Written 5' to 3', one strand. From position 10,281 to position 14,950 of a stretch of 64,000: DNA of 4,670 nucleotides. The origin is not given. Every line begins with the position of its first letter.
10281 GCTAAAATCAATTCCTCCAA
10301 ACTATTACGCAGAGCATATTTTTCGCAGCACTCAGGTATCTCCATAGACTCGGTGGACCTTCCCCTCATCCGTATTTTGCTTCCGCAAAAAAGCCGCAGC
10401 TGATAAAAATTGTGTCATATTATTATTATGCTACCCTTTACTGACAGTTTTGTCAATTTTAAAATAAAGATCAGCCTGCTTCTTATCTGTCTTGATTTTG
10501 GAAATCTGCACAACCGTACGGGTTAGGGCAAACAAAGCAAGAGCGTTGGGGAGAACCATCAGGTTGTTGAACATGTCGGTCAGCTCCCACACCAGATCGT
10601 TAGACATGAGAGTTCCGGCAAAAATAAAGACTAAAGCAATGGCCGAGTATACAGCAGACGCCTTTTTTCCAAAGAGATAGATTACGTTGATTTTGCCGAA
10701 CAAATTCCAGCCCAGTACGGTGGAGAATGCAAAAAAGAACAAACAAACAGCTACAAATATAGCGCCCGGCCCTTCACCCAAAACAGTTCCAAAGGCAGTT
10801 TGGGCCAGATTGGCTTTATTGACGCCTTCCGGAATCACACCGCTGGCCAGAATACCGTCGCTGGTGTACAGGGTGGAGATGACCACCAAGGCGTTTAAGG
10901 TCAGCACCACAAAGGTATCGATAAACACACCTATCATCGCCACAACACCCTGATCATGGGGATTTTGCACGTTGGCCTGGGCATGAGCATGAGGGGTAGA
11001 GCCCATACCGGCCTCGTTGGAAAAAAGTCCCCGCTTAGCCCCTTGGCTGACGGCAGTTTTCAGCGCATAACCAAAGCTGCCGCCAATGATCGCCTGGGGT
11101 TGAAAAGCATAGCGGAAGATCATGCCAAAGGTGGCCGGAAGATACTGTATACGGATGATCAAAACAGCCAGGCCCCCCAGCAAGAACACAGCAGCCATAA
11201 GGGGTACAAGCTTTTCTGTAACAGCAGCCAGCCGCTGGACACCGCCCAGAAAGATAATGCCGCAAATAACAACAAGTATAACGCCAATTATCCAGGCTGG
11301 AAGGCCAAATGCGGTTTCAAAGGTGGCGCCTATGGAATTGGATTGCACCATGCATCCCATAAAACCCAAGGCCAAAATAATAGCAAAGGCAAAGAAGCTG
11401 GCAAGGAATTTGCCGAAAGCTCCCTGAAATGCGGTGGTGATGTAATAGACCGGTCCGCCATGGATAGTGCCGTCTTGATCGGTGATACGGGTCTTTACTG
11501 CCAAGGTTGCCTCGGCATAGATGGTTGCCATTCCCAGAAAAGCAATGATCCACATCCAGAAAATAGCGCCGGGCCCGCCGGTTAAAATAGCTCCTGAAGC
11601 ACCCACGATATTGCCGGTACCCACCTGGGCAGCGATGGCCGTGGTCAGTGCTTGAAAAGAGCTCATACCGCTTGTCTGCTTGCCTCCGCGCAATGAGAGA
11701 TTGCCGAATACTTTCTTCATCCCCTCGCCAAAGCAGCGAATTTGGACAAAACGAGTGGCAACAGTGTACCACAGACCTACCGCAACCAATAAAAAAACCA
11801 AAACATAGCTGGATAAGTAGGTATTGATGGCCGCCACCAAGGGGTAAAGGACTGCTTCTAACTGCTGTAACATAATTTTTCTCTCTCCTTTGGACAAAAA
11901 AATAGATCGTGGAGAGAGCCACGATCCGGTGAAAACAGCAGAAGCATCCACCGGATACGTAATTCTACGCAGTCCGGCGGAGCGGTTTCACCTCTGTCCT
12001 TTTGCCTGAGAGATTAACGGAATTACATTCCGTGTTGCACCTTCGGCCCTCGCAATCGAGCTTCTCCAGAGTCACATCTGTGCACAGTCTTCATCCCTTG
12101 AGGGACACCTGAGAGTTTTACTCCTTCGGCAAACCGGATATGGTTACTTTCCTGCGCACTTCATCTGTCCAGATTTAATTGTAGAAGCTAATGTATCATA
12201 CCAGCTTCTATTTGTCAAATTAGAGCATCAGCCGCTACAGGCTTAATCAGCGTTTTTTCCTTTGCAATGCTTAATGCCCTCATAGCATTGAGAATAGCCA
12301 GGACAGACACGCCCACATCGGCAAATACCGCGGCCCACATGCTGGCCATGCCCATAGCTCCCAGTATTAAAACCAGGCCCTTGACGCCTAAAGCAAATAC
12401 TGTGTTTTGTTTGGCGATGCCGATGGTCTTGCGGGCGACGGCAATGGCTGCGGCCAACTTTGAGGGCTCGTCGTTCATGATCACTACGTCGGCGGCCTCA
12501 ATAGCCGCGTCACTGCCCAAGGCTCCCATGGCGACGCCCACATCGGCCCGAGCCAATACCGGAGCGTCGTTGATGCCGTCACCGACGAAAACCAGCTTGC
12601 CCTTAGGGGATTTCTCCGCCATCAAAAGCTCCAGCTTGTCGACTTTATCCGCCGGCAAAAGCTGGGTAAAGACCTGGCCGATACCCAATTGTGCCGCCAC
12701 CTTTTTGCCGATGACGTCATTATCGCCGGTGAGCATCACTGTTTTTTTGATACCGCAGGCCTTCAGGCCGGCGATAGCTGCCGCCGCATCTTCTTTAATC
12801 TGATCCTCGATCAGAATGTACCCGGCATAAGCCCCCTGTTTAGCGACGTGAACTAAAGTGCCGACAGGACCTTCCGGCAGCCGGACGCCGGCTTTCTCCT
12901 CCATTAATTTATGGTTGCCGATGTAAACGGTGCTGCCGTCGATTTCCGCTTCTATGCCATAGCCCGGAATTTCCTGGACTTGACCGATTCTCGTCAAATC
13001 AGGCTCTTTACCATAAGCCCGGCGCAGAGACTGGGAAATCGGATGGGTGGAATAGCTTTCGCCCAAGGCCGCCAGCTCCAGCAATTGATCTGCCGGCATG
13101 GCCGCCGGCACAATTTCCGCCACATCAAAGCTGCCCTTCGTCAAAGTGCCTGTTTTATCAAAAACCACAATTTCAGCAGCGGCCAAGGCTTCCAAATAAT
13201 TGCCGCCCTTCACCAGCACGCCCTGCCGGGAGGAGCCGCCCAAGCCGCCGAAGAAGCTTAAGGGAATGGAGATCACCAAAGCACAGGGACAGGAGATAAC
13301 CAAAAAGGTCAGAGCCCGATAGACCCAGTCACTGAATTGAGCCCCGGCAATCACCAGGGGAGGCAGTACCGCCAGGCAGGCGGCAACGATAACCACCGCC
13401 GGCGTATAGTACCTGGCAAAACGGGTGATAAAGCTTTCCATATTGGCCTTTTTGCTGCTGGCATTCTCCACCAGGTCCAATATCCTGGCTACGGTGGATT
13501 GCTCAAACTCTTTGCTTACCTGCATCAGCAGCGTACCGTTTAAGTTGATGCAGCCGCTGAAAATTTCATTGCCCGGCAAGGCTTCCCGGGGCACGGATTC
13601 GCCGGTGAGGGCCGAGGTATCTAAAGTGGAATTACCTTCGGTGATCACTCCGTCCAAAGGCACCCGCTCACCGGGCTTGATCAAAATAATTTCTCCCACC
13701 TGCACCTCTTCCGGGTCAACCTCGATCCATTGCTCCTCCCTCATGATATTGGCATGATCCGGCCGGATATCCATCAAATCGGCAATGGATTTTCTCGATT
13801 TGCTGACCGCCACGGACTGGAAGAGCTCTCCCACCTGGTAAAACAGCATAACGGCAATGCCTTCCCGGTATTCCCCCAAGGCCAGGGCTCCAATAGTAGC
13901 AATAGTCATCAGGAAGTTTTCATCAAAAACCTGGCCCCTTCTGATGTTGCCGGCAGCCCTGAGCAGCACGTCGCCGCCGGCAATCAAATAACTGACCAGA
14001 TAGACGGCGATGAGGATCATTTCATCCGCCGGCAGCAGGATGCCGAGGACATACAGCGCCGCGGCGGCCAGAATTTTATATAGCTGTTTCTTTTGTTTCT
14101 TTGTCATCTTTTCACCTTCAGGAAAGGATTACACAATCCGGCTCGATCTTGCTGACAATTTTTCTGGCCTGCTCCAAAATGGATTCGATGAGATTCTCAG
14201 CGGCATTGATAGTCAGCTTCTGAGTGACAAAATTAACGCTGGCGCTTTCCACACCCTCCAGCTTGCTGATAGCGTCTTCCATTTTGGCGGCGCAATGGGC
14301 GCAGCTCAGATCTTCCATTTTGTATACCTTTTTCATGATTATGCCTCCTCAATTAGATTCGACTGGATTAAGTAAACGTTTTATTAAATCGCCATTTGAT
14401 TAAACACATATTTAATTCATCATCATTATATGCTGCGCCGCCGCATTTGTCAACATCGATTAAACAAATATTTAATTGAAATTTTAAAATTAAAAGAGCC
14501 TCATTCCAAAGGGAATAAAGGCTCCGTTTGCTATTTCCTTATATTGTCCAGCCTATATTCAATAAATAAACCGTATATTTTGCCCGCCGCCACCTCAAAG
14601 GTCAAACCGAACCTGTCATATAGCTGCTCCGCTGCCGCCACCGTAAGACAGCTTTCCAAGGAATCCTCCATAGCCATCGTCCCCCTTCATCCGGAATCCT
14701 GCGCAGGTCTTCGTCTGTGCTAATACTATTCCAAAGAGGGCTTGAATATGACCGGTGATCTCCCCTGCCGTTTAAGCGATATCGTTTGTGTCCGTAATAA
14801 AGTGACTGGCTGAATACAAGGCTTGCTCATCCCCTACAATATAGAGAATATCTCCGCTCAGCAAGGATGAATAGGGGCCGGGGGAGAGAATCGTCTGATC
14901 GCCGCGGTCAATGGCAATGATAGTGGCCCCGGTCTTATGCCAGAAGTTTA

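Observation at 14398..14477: Two CzrA/CadC-like operators bracket the promoter of an HMA-chaperone / CadA-type ATPase operon; the cognate ArsR/SmtB sensor is ~4.5 kb away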

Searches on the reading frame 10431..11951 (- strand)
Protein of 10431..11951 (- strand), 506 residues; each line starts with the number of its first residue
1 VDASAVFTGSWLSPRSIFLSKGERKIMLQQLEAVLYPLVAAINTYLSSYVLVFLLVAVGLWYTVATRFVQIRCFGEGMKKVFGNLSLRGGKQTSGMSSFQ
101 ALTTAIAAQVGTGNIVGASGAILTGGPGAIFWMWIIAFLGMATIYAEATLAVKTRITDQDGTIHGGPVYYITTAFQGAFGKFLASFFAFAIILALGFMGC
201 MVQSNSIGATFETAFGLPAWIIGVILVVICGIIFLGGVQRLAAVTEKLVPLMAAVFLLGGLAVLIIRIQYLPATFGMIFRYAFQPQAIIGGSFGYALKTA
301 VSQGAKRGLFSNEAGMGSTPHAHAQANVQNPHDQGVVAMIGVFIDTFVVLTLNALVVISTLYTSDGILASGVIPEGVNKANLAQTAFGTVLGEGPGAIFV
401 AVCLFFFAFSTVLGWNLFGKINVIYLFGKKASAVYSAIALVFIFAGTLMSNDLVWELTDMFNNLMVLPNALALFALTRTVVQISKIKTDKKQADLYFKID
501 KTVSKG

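Call 6: search_protein_families(library=pfam, proteins=[window:10431-11951:-])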
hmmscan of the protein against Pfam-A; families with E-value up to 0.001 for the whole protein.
window:10431-11951:- (506 aa): 1 family
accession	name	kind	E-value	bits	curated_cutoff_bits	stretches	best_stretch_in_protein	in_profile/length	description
PF01235.23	Na_Ala_symp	-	1.4e-121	406.9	24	1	91-492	8-384/392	Sodium:alanine symporter family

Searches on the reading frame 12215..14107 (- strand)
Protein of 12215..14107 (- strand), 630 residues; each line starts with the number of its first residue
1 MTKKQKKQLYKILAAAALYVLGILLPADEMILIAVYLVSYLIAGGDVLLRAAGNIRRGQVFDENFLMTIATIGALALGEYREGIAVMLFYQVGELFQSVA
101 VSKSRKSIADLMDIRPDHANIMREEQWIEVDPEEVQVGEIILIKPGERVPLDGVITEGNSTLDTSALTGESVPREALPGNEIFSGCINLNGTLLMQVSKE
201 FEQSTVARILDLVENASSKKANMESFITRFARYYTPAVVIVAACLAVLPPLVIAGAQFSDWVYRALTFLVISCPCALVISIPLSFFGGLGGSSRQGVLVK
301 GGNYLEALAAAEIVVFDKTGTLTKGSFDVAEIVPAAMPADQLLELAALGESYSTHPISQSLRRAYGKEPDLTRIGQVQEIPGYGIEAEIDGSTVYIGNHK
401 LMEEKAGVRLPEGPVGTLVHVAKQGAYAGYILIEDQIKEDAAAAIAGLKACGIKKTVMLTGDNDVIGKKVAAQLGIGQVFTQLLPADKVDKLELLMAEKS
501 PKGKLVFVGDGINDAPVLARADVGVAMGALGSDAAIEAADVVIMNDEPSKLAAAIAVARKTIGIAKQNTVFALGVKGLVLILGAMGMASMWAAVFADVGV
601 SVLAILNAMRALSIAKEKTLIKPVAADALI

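Call 6: search_protein_families(library=pfam, proteins=[window:12215-14107:-])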
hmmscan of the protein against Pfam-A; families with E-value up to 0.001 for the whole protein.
window:12215-14107:- (630 aa): 4 families
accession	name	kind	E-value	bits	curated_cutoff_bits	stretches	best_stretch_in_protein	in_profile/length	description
PF00122.25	E1-E2_ATPase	-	4.2e-49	166.9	28.1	1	115-292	3-178/181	E1-E2 ATPase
PF00702.32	Hydrolase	-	3.3e-27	96.6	26.4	1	313-522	3-191/191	haloacid dehalogenase-like hydrolase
PF12710.13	HAD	-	0.0001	23.2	27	1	437-518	86-188/189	haloacid dehalogenase-like hydrolase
PF08282.18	Hydrolase_3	-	0.00018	21.7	20.9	1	492-546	192-246/255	haloacid dehalogenase-like hydrolase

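Call 12: find_related_loci(query=window:12215-14107:-, collection=genome_contigs, flank=10000)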
Query window:12215-14107:- (630 aa) in genome_contigs; peptide patterns used: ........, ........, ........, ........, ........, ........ (x = any residue, [..] = any of these).
159 stretches matched a pattern; 60 encode a relative of the query (tblastn E <= 1e-3); 60 distinct loci.
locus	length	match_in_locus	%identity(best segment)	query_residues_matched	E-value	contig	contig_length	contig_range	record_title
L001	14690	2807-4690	93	1-618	0e+0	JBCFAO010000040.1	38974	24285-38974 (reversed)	MAG: Clostridiales bacterium isolate concoct.bin.65 NODE_437_length_38974_cov_9.517103, whole genome shotgun sequence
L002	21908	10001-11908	92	1-630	0e+0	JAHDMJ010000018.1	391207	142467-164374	MAG: Clostridia bacterium isolate R1-B15.2 k141_17312, whole genome shotgun sequence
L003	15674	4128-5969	66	1-613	0e+0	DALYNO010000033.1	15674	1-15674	MAG TPA_asm: Anaerocolumna sp. isolate CTOTU46736 NODE_346_length_15674_cov_4.115500, whole genome shotgun sequence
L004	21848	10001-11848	64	1-614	0e+0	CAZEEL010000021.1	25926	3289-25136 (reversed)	MAG TPA_asm: uncultured Leptolinea sp. isolate SRP192927_co5_692 genome assembly, contig: NODE_2097_length_25926_cov_6.5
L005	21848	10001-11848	64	1-617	0e+0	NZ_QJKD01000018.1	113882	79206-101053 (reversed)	Hungatella effluvii strain DSM 24995 Ga0244553_118, whole genome shotgun sequence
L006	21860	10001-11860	65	1-616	0e+0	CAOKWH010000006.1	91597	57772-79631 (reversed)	MAG TPA_asm: uncultured Clostridia bacterium isolate SRR15730553_bin.60_metawrap_v1.3_MAG genome assembly, contig: NODE.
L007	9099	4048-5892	66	1-616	0e+0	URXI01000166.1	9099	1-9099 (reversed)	uncultured Eubacterium sp. isolate UMGS1437 genome assembly, contig: NODE_1257_length_9099_cov_2.133238, whole genome sh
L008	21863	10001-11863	62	1-622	0e+0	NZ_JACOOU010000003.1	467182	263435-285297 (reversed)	Blautia celeris strain NSJ-34 HP-D35-62_ctg003, whole genome shotgun sequence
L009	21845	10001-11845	65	1-616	0e+0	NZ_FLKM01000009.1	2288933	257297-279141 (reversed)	Emergencia timonensis strain SN18, whole genome shotgun sequence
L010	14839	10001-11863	63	1-622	0e+0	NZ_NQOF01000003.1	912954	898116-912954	Blautia hominis strain KB1 KB1_contig3, whole genome shotgun sequence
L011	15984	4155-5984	62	1-612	0e+0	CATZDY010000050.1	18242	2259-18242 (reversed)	MAG TPA_asm: uncultured Peptococcaceae bacterium isolate ERR9762708_bin.56_MetaWRAP_v1.3_MAG genome assembly, contig: ER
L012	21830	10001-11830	63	20-612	0e+0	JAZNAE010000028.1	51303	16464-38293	MAG: Lachnospiraceae bacterium isolate T1900044748_TS20190414.MAGScoT_cleanbin_000027 SGB_2144_k141_2245296, whole genom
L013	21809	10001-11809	61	12-614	0e+0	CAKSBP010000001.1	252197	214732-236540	MAG: uncultured Clostridium sp. isolate REFINED_METABAT215_TOP10_CONTIGS_1500_ASSEMBLY_K77_MERGED__Hadza_MoBio_hadza-I-L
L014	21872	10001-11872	68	1-612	0e+0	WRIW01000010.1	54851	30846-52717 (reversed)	MAG: Clostridiales bacterium isolate Nt197P3bin58 Ga0082212_10000531, whole genome shotgun sequence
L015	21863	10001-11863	59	7-624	0e+0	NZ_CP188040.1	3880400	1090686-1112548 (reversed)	Alloiococcus sp. CFN-8 chromosome, complete genome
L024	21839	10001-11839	57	9-618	0e+0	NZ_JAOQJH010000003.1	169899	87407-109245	Anthropogastromicrobium aceti strain H6_35 .14207_7_90.3, whole genome shotgun sequence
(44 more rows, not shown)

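Call 24: search_protein_families(library=pfam, proteins=[L024:7073-7828:+, L024:7968-8330:+, L024:8341-9309:-, L024:12034-13563:+, L009:6572-6937:-, L009:6934-7269:-, L009:7523-8215:+, L009:8572-9543:-, L009:12008-12850:-, L009:12917-13828:-])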
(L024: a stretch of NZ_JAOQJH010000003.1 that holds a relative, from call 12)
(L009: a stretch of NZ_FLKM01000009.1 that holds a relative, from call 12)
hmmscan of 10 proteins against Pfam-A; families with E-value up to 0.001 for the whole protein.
L024:7073-7828:+ (251 aa): 2 families
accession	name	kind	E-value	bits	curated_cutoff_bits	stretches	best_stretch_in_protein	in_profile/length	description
PF05173.19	DapB_C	-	1.5e-43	148.1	27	1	115-250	1-121/121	Dihydrodipicolinate reductase, C-terminus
PF01113.26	DapB_N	-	3.5e-25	88.9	25.6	1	2-112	1-124/124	Dihydrodipicolinate reductase, N-terminus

L024:7968-8330:+ (120 aa): 0 families

L024:8341-9309:- (322 aa): 2 families
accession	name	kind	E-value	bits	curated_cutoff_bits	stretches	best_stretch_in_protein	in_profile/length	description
PF07508.19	Recombinase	-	2.9e-23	82.5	21.1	1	185-315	3-102/102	Recombinase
PF00239.26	Resolvase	-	1.8e-19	70.7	23.3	1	7-158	1-143/145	Resolvase, N terminal domain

L024:12034-13563:+ (509 aa): 1 family
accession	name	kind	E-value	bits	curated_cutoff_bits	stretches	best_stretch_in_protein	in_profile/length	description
PF18475.7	PIN7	-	3.5e-30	105.1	34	1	12-112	1-101/103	PIN domain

L009:6572-6937:- (121 aa): 0 families

L009:6934-7269:- (111 aa): 1 family
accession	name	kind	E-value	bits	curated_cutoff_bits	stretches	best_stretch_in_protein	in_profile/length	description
PF08765.17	Mor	-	1.3e-11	44.9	24.9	1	23-106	14-96/107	Mor transcription activator family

L009:7523-8215:+ (230 aa): 2 families
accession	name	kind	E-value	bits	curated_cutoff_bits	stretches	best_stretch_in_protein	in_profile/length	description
PF07722.19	Peptidase_C26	-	1.5e-54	185.5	20.5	1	16-209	21-219/219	Peptidase C26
PF00117.34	GATase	-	1.6e-15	57.7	22.8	1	50-225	40-188/190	Glutamine amidotransferase class-I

L009:8572-9543:- (323 aa): 2 families
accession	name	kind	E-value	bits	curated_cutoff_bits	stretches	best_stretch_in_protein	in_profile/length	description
PF12833.13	HTH_18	-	1.3e-21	77.1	33.6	1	237-315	1-79/80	Helix-turn-helix domain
PF00165.29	HTH_AraC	-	5.2e-14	52.4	26.6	1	279-315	7-42/42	Bacterial regulatory helix-turn-helix proteins, AraC family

L009:12008-12850:- (280 aa): 0 families

L009:12917-13828:- (303 aa): 6 families
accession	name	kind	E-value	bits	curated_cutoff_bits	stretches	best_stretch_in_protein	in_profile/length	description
PF13280.12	WYL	-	5.6e-18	65.1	21.8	1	133-199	2-70/70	WYL domain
PF08279.18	HTH_11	-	9.6e-13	48.3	25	1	5-56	1-53/55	HTH domain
PF25583.1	WCX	-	7.8e-11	42.6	23.9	1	226-291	4-69/76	WCX domain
PF08220.18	HTH_DeoR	-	1.2e-06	28.6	21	1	8-46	4-42/57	DeoR-like helix-turn-helix domain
PF19187.6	HTH_PafC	-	0.00015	22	32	0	5-48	5-48/115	PafC helix-turn-helix domain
PF02082.26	Rrf2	-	0.0002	21.9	30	1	9-62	14-66/132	Iron-dependent Transcriptional regulator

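Call 31: search_protein_families(library=ncbifam, proteins=[window:12215-14107:-])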
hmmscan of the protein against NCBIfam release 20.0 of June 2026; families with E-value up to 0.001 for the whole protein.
window:12215-14107:- (630 aa): 22 families
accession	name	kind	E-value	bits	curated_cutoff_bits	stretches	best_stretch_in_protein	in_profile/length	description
TIGR01525.1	ATPase-IB_hvy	subfamily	1.2e-167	559.1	346.25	1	64-610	2-559/560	heavy metal translocating P-type ATPase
TIGR01512.1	ATPase-IB2_Cd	subfamily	2.9e-157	524.3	313.5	1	64-612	2-493/494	cadmium family heavy metal-translocating P-type ATPase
NF008262.1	PRK11033.1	equivalog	5.3e-142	474.8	1005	1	5-613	119-729/731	zinc/cadmium/mercury/lead-transporting ATPase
NF033775.1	P_type_ZntA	exception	9.1e-127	424.3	1240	1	47-612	167-729/732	Zn(II)/Cd(II)/Pb(II) translocating P-type ATPase ZntA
TIGR01511.1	ATPase-IB1_Cu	subfamily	1.1e-109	367.8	397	1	80-591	43-514/542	copper-translocating P-type ATPase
NF007952.0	PRK10671.1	equivalog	2.4e-83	280.8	1316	1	89-573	299-786/838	copper-exporting P-type ATPase CopA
TIGR01494.1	ATPase_P-type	subfamily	1.7e-70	237.8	62.3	2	87-347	3-248/478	HAD-IC family P-type ATPase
TIGR01647.1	ATPase-IIIA_H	equivalog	1.3e-46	159.1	615.5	2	65-349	40-326/755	plasma-membrane proton-efflux P-type ATPase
TIGR01497.1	kdpB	equivalog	4.2e-38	130.9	527.9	2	417-563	427-568/675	potassium-transporting ATPase subunit KdpB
NF010609.0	PRK14010.1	equivalog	6.2e-36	123.8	1323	2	416-593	421-595/673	K(+)-transporting ATPase subunit B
TIGR01517.1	ATPase-IIB_Ca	equivalog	1.7e-29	102.6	507.05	2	80-354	118-403/882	calcium-translocating P-type ATPase, PMCA-type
TIGR01106.1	ATPase-IIC_X-K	subfamily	5.2e-25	87.5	946.1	2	89-332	113-365/997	Na,H/K antiporter P-type ATPase subunit alpha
TIGR01522.1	ATPase-IIA2_Ca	equivalog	2.1e-23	82.1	798.3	2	490-557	575-642/854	calcium-transporting P-type ATPase, PMR1-type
TIGR01657.1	P-ATPase-V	hypoth_equivalog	4.5e-23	80.8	618.25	2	96-174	206-288/1055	ATP13A2 family polyamine export P-type ATPase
TIGR01524.1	ATPase-IIIB_Mg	equivalog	1.4e-22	79.4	610.75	3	81-354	88-380/867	magnesium-translocating P-type ATPase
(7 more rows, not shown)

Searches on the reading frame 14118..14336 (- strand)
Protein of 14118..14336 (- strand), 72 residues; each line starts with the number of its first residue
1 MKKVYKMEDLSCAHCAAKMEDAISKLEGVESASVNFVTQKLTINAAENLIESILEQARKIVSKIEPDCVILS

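Call 6: search_protein_families(library=pfam, proteins=[window:14118-14336:-])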
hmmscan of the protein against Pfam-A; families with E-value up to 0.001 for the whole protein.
window:14118-14336:- (72 aa): 1 family
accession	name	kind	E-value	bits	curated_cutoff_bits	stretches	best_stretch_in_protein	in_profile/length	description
PF00403.32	HMA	-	2.1e-14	54.1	24.8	1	4-65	1-57/62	Heavy-metal-associated domain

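Call 31: search_protein_families(library=ncbifam, proteins=[window:14118-14336:-])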
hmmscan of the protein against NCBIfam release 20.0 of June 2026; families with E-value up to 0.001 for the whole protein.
window:14118-14336:- (72 aa): 11 families
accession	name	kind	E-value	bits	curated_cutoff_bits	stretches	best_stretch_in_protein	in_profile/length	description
NF008262.1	PRK11033.1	equivalog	3.5e-10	39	1005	1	3-59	43-99/731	zinc/cadmium/mercury/lead-transporting ATPase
NF033794.2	chaper_CopZ_Eh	exception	5e-10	39.4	95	1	2-51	1-50/68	copper chaperone CopZ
NF033775.1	P_type_ZntA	exception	2.3e-08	32.8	1240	1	4-56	51-103/732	Zn(II)/Cd(II)/Pb(II) translocating P-type ATPase ZntA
NF033795.1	chaper_CopZ_Bs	exception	2.5e-08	34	91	1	3-50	2-49/66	copper chaperone CopZ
NF047957.1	CopZ_AFE_1862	equivalog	1.2e-07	32.1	85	1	6-49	4-50/62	CopZ family metallochaperone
TIGR00003.1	TIGR00003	subfamily_domain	3.1e-07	30.5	62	1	5-47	4-46/66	copper ion binding protein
NF041115.1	UxxU_metal_bind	equivalog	2e-06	27.8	95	1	4-43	7-46/74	metal-binding (seleno)protein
NF033781.1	chaper_CopP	exception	6.4e-06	26.2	112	1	2-44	1-43/65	copper-binding metallochaperone CopP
NF010311.1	PRK13748.1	subfamily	3.2e-05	23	600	1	6-57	4-55/560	mercury(II) reductase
NF007952.0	PRK10671.1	equivalog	5.5e-05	21.5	1316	1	6-56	8-59/838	copper-exporting P-type ATPase CopA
NF033556.1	MerTP_fusion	equivalog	0.00024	20.7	180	1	4-48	123-167/186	mercuric transport protein MerTP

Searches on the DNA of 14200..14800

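Call 57: search_rna_families(source=window, start=14200, end=14800, threshold=evalue, max_evalue=1)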
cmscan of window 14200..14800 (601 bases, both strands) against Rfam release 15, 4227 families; matches with E-value up to 1: 0.
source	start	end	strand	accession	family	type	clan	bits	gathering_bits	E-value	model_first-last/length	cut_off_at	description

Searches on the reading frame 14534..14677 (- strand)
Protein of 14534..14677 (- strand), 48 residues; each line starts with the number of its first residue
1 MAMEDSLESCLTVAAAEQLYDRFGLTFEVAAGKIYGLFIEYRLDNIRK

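Call 55: search_protein_families(library=pfam, proteins=[window:14534-14677:-], max_evalue=1)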
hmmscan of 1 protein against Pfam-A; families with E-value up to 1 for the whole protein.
seq(48 aa): 0 families
